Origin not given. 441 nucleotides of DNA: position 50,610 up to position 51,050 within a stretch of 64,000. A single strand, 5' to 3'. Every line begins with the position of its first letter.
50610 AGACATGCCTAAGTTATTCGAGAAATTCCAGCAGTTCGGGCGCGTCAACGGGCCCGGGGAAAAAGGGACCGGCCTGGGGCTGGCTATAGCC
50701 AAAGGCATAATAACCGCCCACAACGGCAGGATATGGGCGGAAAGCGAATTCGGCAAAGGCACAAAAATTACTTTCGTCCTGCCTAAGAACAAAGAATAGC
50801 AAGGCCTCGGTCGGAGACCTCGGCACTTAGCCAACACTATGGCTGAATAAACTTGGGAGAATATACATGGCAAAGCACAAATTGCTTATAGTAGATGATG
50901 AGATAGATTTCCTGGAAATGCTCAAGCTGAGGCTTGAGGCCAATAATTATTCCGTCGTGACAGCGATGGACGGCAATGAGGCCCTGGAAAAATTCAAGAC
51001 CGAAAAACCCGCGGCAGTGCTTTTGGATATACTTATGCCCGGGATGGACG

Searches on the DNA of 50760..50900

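Call 30: search_rna_families(source=window, start=50760, end=50900, threshold=evalue, max_evalue=10, show_alignments=3)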
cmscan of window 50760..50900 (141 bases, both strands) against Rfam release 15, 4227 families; matches with E-value up to 10: 4.
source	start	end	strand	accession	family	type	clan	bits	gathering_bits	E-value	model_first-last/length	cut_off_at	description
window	50821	50878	-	RF03813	MIR8041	Gene; miRNA;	-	13.3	80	4.5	1-71/71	no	MIR8041 microRNA precursor family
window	50850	50887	-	RF02477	GlsR9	Gene; snRNA; snoRNA; CD-box;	-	12.3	95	4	1-79/79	no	Small nucleolar RNA GlsR9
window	50781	50825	+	RF01844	SmY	Gene; snRNA; splicing;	-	11.6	39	1.9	1-80/80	no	SmY spliceosomal RNA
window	50892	50900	+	RF01304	sR5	Gene; snRNA; snoRNA; CD-box;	-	8.4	40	8.8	1-9/53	3'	Small nucleolar RNA sR5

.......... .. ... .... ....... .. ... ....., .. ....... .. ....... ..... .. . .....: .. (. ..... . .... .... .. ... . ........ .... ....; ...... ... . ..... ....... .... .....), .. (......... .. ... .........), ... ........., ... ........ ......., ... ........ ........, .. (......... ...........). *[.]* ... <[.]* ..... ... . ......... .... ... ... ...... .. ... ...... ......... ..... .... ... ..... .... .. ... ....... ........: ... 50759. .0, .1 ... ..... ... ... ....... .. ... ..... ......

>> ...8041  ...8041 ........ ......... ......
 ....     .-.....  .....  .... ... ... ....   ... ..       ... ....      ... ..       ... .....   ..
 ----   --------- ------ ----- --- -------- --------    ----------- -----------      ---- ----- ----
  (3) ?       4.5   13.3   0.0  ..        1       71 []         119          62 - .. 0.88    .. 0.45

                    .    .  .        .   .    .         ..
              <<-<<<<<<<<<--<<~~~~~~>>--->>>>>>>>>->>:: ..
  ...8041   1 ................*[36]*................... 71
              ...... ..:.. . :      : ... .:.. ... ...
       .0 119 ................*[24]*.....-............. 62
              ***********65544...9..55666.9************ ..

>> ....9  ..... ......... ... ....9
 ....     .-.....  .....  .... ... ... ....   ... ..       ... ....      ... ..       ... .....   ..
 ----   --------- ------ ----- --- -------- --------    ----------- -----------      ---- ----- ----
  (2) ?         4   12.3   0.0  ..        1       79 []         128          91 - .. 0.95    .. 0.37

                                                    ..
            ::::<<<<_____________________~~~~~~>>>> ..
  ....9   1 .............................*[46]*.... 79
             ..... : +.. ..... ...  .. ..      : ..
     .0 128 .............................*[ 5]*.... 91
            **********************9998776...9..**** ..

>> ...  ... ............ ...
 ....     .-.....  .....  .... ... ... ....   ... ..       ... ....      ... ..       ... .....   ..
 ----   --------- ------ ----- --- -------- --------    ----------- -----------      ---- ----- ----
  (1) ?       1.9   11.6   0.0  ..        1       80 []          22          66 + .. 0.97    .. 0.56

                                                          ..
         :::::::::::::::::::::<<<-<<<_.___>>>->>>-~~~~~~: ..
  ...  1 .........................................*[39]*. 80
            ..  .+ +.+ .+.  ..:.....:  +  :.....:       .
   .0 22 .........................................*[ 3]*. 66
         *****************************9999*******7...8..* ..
